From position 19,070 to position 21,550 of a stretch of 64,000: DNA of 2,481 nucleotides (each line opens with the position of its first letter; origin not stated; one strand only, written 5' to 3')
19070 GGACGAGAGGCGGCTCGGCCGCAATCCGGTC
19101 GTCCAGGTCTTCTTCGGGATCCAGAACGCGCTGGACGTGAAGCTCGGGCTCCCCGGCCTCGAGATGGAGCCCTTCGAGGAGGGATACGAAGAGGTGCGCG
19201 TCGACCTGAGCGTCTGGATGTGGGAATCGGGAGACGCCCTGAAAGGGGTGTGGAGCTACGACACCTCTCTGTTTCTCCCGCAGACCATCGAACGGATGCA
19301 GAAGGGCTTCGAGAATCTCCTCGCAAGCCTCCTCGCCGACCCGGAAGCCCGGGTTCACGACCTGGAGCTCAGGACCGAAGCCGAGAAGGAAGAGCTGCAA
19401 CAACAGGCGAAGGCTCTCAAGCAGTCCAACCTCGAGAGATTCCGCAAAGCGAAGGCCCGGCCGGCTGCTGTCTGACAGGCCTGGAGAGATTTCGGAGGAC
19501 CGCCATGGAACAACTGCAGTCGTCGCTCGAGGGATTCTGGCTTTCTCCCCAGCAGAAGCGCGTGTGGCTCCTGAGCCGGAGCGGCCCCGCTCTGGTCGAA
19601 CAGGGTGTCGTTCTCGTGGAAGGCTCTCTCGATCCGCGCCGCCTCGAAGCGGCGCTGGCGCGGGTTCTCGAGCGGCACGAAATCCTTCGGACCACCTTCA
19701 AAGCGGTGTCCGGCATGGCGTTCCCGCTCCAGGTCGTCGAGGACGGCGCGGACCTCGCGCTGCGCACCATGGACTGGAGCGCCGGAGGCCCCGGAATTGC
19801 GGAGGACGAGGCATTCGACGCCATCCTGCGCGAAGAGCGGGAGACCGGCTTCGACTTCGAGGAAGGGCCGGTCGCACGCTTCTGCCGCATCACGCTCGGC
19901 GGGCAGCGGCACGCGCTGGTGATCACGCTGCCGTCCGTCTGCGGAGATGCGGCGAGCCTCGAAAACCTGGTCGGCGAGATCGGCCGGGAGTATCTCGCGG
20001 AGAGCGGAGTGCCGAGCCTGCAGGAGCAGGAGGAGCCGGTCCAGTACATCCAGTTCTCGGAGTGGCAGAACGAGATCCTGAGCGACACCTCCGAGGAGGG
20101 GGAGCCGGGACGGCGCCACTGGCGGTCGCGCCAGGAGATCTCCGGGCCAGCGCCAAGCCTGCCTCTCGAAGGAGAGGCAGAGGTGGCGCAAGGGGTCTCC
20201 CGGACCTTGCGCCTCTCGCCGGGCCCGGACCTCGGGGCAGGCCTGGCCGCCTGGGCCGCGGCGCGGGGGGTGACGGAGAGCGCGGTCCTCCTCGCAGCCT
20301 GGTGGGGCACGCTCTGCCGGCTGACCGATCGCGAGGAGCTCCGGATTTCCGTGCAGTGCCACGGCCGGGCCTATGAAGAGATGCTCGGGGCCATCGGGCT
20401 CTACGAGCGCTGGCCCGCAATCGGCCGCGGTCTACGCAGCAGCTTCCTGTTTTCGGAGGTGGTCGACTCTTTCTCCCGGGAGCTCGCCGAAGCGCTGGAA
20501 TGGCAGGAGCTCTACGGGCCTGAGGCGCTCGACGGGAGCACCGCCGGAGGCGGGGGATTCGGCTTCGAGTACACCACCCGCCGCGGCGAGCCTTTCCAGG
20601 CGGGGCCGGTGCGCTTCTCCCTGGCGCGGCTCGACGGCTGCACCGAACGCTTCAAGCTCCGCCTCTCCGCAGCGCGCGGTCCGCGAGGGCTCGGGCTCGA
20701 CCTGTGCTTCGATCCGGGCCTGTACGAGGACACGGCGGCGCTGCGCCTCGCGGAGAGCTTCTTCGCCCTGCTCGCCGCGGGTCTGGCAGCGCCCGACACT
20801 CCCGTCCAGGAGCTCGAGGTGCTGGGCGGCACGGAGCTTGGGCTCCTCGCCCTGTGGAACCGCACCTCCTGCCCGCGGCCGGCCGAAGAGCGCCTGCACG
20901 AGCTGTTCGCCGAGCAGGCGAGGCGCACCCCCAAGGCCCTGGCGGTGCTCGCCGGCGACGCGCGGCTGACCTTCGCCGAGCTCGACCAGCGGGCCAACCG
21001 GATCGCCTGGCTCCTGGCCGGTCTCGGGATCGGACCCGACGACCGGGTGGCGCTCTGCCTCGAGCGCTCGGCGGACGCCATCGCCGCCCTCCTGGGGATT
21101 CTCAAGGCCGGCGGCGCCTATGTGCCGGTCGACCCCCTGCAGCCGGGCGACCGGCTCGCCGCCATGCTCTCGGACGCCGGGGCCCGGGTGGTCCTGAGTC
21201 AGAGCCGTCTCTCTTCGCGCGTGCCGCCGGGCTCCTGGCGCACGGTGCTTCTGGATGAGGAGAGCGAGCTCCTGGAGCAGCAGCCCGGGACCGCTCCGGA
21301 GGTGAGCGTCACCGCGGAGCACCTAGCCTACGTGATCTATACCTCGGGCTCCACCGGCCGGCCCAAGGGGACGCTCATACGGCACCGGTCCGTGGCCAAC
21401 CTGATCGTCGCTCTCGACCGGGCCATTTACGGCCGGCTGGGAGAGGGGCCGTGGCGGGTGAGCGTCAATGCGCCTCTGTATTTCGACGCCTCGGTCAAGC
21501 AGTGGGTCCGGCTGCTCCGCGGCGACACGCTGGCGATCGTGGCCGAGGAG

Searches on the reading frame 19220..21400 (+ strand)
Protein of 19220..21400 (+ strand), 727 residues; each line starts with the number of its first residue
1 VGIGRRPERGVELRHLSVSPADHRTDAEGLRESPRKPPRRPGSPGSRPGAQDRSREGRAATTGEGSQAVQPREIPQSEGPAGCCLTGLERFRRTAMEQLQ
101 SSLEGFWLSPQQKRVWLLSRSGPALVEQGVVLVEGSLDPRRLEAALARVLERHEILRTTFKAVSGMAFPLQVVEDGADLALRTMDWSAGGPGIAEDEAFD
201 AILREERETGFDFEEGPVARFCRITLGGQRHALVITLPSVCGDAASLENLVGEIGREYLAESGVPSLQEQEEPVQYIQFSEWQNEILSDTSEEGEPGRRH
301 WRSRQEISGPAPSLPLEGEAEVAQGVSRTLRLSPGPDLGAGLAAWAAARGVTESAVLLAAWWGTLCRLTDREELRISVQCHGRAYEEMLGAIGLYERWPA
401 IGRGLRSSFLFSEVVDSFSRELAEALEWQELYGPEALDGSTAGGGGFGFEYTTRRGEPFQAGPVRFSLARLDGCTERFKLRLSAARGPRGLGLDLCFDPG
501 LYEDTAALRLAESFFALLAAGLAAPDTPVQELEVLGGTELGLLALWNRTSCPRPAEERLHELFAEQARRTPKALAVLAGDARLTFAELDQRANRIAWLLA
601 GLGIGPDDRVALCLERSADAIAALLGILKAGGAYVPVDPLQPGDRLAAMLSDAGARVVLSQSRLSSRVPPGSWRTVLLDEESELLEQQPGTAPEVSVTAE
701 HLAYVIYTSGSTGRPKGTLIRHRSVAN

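Call 8: search_protein_families(library=pfam, proteins=[window:19220-21400:+], max_evalue=0.01)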
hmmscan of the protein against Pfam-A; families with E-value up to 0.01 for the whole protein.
window:19220-21400:+ (727 aa): 2 families
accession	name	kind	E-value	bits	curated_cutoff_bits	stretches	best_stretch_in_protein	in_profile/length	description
PF00501.34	AMP-binding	-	3.4e-44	151.6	29.9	1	563-727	1-189/384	AMP-binding enzyme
PF00668.25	Condensation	-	2.9e-37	128.9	30.6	1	108-536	7-448/456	Condensation domain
